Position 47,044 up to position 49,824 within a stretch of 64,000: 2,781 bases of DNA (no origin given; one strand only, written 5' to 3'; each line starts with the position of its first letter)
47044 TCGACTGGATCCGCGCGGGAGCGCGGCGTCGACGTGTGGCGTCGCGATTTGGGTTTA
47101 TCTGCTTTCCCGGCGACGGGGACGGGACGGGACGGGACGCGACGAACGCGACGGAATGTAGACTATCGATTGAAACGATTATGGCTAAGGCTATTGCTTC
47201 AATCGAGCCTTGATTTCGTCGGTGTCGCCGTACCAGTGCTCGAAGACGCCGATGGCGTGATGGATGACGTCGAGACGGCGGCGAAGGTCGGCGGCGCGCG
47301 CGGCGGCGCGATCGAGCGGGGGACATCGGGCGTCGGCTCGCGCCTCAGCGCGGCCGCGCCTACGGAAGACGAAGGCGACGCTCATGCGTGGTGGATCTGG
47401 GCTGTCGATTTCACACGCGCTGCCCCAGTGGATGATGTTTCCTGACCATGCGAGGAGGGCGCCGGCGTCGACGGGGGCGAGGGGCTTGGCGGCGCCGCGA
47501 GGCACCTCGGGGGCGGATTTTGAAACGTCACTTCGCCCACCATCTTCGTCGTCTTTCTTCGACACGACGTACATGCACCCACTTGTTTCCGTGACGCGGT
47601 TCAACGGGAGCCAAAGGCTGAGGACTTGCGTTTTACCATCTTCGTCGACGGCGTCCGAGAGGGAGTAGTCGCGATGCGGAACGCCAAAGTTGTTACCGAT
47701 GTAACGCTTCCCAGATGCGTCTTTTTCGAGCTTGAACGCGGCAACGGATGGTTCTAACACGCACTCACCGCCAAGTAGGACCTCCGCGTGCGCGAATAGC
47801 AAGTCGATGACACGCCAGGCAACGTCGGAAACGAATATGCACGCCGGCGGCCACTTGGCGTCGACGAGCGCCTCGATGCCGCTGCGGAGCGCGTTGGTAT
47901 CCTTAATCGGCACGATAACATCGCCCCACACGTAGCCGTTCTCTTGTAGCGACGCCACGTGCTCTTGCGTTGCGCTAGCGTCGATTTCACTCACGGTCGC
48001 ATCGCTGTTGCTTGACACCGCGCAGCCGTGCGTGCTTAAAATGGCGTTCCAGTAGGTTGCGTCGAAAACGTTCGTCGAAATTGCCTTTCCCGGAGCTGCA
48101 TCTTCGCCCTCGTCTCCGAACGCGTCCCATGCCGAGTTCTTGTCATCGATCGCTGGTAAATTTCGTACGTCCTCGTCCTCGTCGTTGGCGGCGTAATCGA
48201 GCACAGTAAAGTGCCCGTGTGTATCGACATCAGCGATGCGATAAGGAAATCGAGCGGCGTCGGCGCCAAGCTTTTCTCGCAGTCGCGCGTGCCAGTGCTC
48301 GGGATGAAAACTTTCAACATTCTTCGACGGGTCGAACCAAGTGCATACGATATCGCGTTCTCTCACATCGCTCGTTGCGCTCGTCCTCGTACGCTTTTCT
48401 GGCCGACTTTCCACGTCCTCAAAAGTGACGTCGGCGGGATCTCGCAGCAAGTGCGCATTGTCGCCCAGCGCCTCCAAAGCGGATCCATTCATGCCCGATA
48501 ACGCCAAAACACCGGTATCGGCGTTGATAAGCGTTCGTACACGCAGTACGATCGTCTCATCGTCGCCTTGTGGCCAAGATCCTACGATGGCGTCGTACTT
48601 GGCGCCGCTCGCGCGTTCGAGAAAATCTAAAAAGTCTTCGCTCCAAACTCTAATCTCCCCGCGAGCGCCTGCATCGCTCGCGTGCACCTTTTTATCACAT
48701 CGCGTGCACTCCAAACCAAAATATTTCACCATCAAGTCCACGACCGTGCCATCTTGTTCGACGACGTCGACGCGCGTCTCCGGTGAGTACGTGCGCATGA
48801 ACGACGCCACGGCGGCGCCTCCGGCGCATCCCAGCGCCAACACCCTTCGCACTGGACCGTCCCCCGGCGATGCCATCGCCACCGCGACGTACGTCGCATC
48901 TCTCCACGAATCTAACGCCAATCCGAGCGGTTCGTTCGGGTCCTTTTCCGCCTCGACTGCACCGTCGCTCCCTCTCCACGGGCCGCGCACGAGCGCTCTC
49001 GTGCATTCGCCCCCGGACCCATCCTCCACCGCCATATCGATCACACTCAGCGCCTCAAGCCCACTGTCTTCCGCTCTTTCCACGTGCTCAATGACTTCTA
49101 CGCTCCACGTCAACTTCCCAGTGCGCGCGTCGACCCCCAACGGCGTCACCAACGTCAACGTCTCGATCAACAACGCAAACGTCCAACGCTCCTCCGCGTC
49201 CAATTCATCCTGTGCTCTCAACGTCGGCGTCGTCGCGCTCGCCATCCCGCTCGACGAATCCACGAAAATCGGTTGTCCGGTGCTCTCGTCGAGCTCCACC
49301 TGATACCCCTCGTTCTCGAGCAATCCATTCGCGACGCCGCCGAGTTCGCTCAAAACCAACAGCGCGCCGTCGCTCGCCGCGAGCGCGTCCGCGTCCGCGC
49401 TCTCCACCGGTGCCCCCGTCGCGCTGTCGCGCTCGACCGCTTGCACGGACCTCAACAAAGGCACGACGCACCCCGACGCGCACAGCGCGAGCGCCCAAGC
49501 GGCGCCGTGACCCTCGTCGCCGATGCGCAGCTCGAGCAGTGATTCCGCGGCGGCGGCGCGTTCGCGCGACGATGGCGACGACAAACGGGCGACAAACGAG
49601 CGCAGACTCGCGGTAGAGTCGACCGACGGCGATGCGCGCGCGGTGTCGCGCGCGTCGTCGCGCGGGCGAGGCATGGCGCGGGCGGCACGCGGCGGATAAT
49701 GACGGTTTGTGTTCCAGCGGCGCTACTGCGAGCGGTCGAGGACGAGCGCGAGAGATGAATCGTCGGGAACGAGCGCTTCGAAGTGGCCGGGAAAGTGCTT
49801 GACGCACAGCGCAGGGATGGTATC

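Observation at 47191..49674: Unusual fusion of a class I methyltransferase-like domain with a PhyH-like Fe(II)/2-oxoglutarate dioxygenase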

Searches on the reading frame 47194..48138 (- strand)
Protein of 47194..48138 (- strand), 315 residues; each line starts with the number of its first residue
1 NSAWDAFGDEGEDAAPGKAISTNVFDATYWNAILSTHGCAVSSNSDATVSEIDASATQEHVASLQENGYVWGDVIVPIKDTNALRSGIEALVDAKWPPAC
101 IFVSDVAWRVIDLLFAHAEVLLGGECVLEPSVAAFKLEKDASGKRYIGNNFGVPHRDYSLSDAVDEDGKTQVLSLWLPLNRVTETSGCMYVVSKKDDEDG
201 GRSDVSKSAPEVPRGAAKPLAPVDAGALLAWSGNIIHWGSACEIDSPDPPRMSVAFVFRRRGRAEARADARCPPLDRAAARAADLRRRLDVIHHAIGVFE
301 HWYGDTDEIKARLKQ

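Call 30: find_homologous_proteins(query=window:47194-48138:-, max_evalue=0.001)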
Query seq(315 aa) (315 aa): 16 proteins with E <= 0.001 among 8000 candidates.
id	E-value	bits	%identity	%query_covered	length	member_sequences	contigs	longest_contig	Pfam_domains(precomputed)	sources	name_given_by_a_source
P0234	1.2e-102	361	58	100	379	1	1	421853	-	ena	-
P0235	6.0e-66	241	41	99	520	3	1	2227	PF05721.20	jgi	-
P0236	1.1e-57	214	41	84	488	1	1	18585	PF05721.20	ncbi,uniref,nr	ncbi:hypothetical protein CYMTET_14745 [Cymbomonas tetramitiformis]|uniref:Phytanoyl-CoA dioxygenase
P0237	4.2e-56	209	40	92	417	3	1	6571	PF05721.20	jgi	jgi:hypothetical protein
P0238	2.6e-53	199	38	93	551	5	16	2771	PF05721.20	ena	-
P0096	4.8e-50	189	39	83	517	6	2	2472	PF05721.20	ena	-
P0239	2.0e-48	183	43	77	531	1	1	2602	PF05721.20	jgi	jgi:hypothetical protein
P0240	2.9e-48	183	51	59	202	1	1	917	PF05721.20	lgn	-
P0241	3.0e-47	179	45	63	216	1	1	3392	PF05721.20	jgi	jgi:hypothetical protein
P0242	4.9e-46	175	38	81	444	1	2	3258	PF05721.20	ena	-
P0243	1.2e-37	148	33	92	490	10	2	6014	PF05721.20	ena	-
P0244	1.7e-36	144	34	78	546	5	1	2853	PF05721.20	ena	-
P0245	1.9e-35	141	40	58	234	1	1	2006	PF05721.20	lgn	-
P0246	3.6e-35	140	32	92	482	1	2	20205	PF05721.20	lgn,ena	-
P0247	6.7e-29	119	29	95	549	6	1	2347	PF05721.20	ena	-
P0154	1.5e-27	115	36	64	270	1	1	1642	PF05721.20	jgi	-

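Call 46: search_solved_structures(query=A4, max_evalue=1, show_alignments=3)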
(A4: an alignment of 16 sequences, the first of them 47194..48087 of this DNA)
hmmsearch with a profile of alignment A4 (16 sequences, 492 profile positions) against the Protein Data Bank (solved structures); distinct sequences matched with E-value up to 1: 8.
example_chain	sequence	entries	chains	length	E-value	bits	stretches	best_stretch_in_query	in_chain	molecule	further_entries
2opw_A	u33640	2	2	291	0.00031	23.1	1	324-406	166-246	PHYHD1 protein | Phytanoyl-CoA dioxygenase domain-containing protein 1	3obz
5epa_A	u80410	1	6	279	0.00046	22.6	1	328-406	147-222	SnoK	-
5ep9_A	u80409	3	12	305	0.028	16.7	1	327-350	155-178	SnoN,Epimerase SnoN | SnoN,SnoN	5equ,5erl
7eeb_B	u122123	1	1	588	0.038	16.3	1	89-245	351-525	Cation channel sperm-associated protein 2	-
8fkp_NN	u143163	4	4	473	0.28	13.4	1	27-164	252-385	Suppressor of SWI4 1 homolog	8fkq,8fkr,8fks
7vlu_A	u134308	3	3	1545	0.65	12.2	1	65-150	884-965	ATP-binding cassette sub-family C member 9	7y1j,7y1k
7mit_E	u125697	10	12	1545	0.65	12.2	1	65-150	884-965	Isoform SUR2B of ATP-binding cassette sub-family C member 9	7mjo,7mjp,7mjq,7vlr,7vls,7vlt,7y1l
4v6i_Bv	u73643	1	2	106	0.83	11.8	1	82-145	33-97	60S acidic ribosomal protein (P2)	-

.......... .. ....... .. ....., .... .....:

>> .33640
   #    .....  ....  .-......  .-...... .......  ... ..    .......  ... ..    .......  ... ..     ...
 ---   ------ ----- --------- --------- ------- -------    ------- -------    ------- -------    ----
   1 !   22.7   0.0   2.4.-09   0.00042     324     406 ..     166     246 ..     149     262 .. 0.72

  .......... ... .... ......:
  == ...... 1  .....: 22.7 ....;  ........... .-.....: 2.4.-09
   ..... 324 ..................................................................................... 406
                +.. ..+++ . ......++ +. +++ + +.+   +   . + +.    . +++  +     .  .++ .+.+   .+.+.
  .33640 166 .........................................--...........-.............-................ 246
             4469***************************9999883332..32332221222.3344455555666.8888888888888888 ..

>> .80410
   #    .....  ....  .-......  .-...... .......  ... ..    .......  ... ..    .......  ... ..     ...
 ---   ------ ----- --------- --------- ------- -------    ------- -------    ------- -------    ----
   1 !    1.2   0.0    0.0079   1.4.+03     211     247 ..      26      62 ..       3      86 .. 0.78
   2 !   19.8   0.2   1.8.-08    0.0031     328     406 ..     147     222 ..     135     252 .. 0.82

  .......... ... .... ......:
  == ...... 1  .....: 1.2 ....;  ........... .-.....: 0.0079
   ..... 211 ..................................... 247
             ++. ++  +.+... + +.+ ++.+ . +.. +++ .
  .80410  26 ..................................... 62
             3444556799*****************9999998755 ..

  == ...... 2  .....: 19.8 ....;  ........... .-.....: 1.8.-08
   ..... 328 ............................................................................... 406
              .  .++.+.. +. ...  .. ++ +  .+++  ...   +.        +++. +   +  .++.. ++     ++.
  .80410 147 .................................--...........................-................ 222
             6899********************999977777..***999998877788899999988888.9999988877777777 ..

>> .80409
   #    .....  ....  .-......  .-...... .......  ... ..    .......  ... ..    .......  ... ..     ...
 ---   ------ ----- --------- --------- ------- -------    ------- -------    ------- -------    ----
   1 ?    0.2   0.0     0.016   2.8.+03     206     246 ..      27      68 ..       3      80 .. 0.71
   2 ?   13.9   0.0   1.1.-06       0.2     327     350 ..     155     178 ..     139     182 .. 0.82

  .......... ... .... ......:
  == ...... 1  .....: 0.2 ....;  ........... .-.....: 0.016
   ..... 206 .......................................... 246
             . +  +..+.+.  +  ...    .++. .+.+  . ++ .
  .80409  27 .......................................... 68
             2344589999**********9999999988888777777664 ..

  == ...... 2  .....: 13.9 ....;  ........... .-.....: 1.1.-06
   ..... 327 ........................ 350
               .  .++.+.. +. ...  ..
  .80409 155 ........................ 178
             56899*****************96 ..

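Call 52: predict_structure(alignment_id=A5)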
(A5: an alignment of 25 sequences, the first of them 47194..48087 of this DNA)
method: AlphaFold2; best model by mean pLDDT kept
length: 298 residues; sequences in the alignment: 25
mean_pLDDT: 90.8   pTM: 0.90
mean pLDDT of the five models: 90.8, 90.7, 90.1, 89.7, 89.1
residues with pLDDT >= 90: 229; 70-90: 45; 50-70: 20; < 50: 4
segments of 3 or more residues with pLDDT < 50: 129-131
pLDDT, mean of each block of 10 residues (from residue 1): 80 96 78 86 97 96 98 96 97 97 98 94 60 75 94 97 96 95 77 86 97 96 90 96 96 94 94 95 86 87
secondary structure, 60 per line:
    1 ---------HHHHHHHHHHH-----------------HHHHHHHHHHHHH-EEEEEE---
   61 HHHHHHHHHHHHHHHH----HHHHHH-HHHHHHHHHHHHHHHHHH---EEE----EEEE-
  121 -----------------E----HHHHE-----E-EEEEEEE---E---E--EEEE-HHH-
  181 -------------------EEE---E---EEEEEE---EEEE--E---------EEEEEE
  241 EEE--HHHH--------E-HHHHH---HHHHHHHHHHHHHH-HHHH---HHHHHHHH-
elements in order: H10-20 H38-50 E52-57 H61-76 H81-86 H88-105 E109-111 E116-119 H143-146 E155-161 E172-175 E200-202 E210-215 E219-222 E235-243 H246-249 H260-264 H268-281 H283-286 H290-297

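Call 77: find_related_loci(query=A4, collection=genome_contigs, flank=6000)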
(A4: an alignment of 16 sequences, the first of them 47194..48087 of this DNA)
Query A4 (298 aa) in genome_contigs; peptide patterns used: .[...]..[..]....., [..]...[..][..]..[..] (x = any residue, [..] = any of these).
32 stretches matched a pattern; 12 encode a relative of the query (tblastn E <= 1e-3); 12 distinct loci.
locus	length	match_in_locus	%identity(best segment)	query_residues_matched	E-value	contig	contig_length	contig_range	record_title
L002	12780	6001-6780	28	10-281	1e-21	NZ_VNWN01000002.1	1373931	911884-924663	Sneathiella chinensis strain LMG23452 contig2, whole genome shotgun sequence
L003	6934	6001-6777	26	12-284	9e-19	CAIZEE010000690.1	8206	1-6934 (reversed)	MAG: uncultured Elstera sp. isolate I3b_bin-220 genome assembly, contig: bin-220:690/774, whole genome shotgun sequence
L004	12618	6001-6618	30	35-245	2e-18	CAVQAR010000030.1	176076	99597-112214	MAG: uncultured delta proteobacterium isolate MFD09286.bin.2.47 genome assembly, contig: contig_69203, whole genome shot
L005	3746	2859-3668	26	6-286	4e-18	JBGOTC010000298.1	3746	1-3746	MAG: Terriglobia bacterium isolate OBJ_0618_7090110_171 k141_7379027_length_3746_cov_8.0000, whole genome shotgun sequen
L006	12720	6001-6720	25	39-285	1e-17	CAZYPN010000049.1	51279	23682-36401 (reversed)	MAG TPA_asm: uncultured Burkholderiales bacterium isolate SRP329715_co1_2 genome assembly, contig: NODE_775_length_51279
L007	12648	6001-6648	27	25-245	8e-18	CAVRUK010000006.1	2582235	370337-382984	MAG: uncultured delta proteobacterium isolate MFD02248.bin.1.51 genome assembly, contig: contig_9513, whole genome shotg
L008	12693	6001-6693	27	2-241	8e-16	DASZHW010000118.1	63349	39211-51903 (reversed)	MAG TPA_asm: Terriglobales bacterium isolate SMAG_U6586 k141_3802702, whole genome shotgun sequence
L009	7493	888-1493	25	81-297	4e-15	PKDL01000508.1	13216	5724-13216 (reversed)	MAG: Proteobacteria bacterium isolate Deltapro1 c_000000002271, whole genome shotgun sequence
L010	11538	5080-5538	27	21-177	3e-7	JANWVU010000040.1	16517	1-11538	MAG: Verrucomicrobiia bacterium isolate SKYG124 NODE_40_length_16517_cov_9.402737, whole genome shotgun sequence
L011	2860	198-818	23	26-220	1e-5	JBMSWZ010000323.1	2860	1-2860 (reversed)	MAG: Cephaloticoccus sp. isolate LKB_V6_S18_100percent_par_LKB_V6_S18_metabat.32_sub NODE_37823_length_2860_cov_2.792157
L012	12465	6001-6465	26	23-177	2e-4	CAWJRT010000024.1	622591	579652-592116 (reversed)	MAG: uncultured Spirochaetota bacterium isolate MFD01476.bin.2.154 genome assembly, contig: contig_32969, whole genome s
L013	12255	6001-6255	31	91-187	6e-4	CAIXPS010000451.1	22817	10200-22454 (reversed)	uncultured bacterium isolate AlinenLipids_bin-0794 genome assembly, contig: bin-0794:451/603, whole genome shotgun seque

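Call 81: search_protein_families(library=pfam, proteins=[L002:2856-4697:+, L002:4788-5990:+, L002:5827-6783:+, L002:6797-7366:-, L002:7368-8519:-, L004:3306-4271:+, L004:4279-5241:-, L004:5671-6804:+, L004:6811-7392:+, L004:7533-8183:-], max_evalue=0.001)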
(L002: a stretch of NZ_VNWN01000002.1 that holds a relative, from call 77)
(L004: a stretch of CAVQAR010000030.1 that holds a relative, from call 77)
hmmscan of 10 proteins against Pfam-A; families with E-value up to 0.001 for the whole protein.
L002:2856-4697:+ (613 aa): 4 families
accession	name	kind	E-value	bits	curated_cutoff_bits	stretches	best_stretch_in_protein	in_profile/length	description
PF08676.16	MutL_C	-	5.7e-47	159.4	25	1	429-570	2-142/142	MutL C terminal dimerisation domain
PF01119.25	DNA_mis_repair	-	3.6e-37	127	26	1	213-329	2-118/119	DNA mismatch repair protein, C-terminal domain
PF13589.12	HATPase_c_3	-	1e-11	45.5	25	1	24-122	4-103/137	Histidine kinase-, DNA gyrase B-, and HSP90-like ATPase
PF02518.31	HATPase_c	-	4.4e-09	37.2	26.4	1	22-77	5-63/111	Histidine kinase-, DNA gyrase B-, and HSP90-like ATPase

L002:4788-5990:+ (400 aa): 13 families
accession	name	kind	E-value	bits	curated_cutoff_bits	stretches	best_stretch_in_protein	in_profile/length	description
PF03486.20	HI0933_like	-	2.6e-90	302.6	50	1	11-399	2-244/244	HI0933-like protein Rossmann domain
PF22780.1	HI0933_like_1st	-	1.6e-34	119.6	27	1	197-345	2-165/165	HI0933-like protein barrel and H2TH domain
PF00890.30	FAD_binding_2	-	9.8e-15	55.1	20.4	1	11-128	1-98/414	FAD binding domain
PF01266.30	DAO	-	2.9e-13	50.5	27.9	1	11-112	1-95/353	FAD dependent oxidoreductase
PF13738.12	Pyr_redox_3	-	6.4e-10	39.2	30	1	13-43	1-31/305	Pyridine nucleotide-disulphide oxidoreductase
PF12831.13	FAD_oxidored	-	1.6e-09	38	27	1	11-168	1-145/416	FAD dependent oxidoreductase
PF07992.20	Pyr_redox_2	-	1.5e-08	34.9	26.1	1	10-171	1-111/291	Pyridine nucleotide-disulphide oxidoreductase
PF01134.28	GIDA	-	3.3e-07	30.1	22.1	0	11-41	1-29/391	Glucose inhibited division protein A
PF13450.12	NAD_binding_8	-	4.7e-07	30.4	21.9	1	14-45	1-32/68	NAD(P)-binding Rossmann-like domain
PF05834.18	Lycopene_cycl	-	2.2e-05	24.2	23.4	1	11-172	1-144/380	Lycopene cyclase protein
PF01946.23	Thi4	-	3.9e-05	23.4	26.2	1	10-46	18-55/235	Thi4 family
PF00070.33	Pyr_redox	-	5.5e-05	24.1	22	0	12-44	2-34/82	Pyridine nucleotide-disulphide oxidoreductase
PF01494.25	FAD_binding_3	-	0.00016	21.5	22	1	10-44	2-36/349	FAD binding domain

L002:5827-6783:+ (318 aa): 1 family
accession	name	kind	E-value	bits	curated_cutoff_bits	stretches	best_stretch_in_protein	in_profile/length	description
PF05721.19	PhyH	-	8.1e-10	39.8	22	1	145-260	72-203/213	Phytanoyl-CoA dioxygenase (PhyH)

L002:6797-7366:- (189 aa): 3 families
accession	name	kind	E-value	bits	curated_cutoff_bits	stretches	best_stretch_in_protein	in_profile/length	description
PF03602.21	Cons_hypoth95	-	1.8e-45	155.3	24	1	1-185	1-181/182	Conserved hypothetical protein 95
PF05175.20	MTS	-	1.2e-08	35.2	23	1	52-129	32-108/170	Methyltransferase small domain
PF13649.12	Methyltransf_25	-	3e-05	25.1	27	1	55-125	1-70/97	Methyltransferase domain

L002:7368-8519:- (383 aa): 3 families
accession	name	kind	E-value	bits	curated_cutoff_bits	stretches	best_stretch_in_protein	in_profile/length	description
PF00849.27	PseudoU_synth_2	-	2.5e-19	70.5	26.8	1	82-211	5-152/152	RNA pseudouridylate synthase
PF01479.30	S4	-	8.7e-15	54.6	22.8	1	18-64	1-48/48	S4 domain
PF22421.1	SYY_C-terminal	-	1.5e-05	25.2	27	1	8-64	9-66/83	Tyrosine--tRNA ligase SYY-like C-terminal domain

L004:3306-4271:+ (321 aa): 1 family
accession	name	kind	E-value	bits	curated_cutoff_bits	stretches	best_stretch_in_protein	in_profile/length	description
PF05721.19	PhyH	-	6e-07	30.4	22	1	144-247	95-209/213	Phytanoyl-CoA dioxygenase (PhyH)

L004:4279-5241:- (320 aa): 1 family
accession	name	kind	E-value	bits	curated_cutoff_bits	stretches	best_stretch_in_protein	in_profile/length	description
PF07475.17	Hpr_kinase_C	-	0.00043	20.3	33.3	1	138-180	20-61/171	HPr Serine kinase C-terminal domain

L004:5671-6804:+ (377 aa): 1 family
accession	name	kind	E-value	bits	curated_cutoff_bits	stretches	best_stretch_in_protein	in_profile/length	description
PF05721.19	PhyH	-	6.3e-12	46.7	22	1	195-294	96-201/213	Phytanoyl-CoA dioxygenase (PhyH)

L004:6811-7392:+ (193 aa): 0 families

L004:7533-8183:- (216 aa): 5 families
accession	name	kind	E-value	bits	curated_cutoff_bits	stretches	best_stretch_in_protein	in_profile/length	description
PF13649.12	Methyltransf_25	-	4.8e-07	30.8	27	1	70-130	2-62/97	Methyltransferase domain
PF00398.26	RrnaAD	-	1.3e-05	24.9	24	1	57-123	22-86/263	Ribosomal RNA adenine dimethylase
PF08241.18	Methyltransf_11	-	1.4e-05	26.1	21.2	1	70-127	1-55/95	Methyltransferase domain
PF08242.18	Methyltransf_12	-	0.00014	23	30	1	70-119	1-50/98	Methyltransferase domain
PF13847.12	Methyltransf_31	-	0.00063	19.9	27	1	66-127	4-67/145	Methyltransferase domain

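Call 85: search_protein_families(library=pfam, proteins=[L006:4788-5888:-, L006:6968-11338:+, L007:2375-3361:+, L007:3369-4361:-, L007:4930-5643:-, L007:7324-7902:-, L009:1534-2244:+, L009:3281-4387:+, L003:3976-5076:-, L005:1621-2169:+], max_evalue=0.001)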
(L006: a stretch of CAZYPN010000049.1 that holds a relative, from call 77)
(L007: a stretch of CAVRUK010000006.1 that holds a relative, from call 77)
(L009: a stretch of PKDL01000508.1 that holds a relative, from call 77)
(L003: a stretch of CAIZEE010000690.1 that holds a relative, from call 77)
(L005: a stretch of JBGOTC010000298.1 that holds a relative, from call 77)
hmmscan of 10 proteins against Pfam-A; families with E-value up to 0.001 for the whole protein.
L006:4788-5888:- (366 aa): 1 family
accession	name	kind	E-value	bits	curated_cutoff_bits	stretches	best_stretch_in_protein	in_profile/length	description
PF04960.20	Glutaminase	-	3e-119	397.9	27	1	60-344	1-286/286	Glutaminase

L006:6968-11338:+ (1456 aa): 0 families

L007:2375-3361:+ (328 aa): 1 family
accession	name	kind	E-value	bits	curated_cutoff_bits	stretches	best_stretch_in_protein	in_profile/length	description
PF05721.19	PhyH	-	1.1e-06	29.5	22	1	153-257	97-211/213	Phytanoyl-CoA dioxygenase (PhyH)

L007:3369-4361:- (330 aa): 0 families

L007:4930-5643:- (237 aa): 0 families

L007:7324-7902:- (192 aa): 0 families

L009:1534-2244:+ (236 aa): 1 family
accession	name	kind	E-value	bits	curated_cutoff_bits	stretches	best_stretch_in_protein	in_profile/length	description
PF00302.23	CAT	-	1.1e-24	88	23.5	1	26-223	6-204/205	Chloramphenicol acetyltransferase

L009:3281-4387:+ (368 aa): 1 family
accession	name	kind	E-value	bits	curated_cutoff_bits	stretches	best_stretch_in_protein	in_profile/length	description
PF08238.18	Sel1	-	2.3e-26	91.7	30.7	2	323-357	2-36/36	Sel1 repeat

L003:3976-5076:- (366 aa): 0 families

L005:1621-2169:+ (182 aa): 0 families

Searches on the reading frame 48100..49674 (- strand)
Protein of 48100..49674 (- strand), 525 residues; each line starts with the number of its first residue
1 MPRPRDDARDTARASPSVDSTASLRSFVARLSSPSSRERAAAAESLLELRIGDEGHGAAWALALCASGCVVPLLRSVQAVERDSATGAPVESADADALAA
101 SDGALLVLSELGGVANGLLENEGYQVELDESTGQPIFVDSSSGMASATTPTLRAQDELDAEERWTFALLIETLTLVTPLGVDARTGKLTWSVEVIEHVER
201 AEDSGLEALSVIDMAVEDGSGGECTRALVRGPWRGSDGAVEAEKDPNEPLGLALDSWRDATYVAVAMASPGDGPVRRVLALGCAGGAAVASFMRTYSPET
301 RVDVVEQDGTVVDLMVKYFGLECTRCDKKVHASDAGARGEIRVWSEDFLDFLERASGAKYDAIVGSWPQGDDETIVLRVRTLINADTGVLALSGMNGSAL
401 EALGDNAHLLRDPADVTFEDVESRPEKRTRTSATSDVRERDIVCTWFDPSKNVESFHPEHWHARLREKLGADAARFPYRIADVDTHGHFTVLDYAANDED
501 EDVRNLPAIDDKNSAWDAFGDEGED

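Call 39: find_homologous_proteins(query=A3, max_evalue=0.001)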
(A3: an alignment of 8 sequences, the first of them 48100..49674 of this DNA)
Query A3 (8 sequences) (525 aa, profile of the alignment): 13 proteins with E <= 0.001 among 8000 candidates.
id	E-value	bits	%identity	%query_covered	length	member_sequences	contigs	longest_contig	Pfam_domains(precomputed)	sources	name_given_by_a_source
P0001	6.5e-155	535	99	100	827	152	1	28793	-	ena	-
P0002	8.2e-103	363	60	91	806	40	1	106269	-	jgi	-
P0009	4.8e-96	341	53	98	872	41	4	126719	PF05721.20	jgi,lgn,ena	-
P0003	1.1e-93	333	56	99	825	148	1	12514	PF05721.20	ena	-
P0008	3.7e-92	328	54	95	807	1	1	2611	-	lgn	-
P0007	4.5e-91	324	55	99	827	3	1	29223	-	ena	-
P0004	5.6e-88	314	54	98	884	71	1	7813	-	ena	-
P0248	7.7e-88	314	58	76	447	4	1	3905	-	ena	-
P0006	4.1e-87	311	53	99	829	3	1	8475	PF05721.20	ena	-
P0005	6.6e-87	310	53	93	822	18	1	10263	PF05721.20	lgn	-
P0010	3.2e-77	278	50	88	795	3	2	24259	PF05721.20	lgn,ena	-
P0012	1.4e-57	214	42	62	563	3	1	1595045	-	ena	-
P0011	1.7e-57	213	40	68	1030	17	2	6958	PF05721.20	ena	-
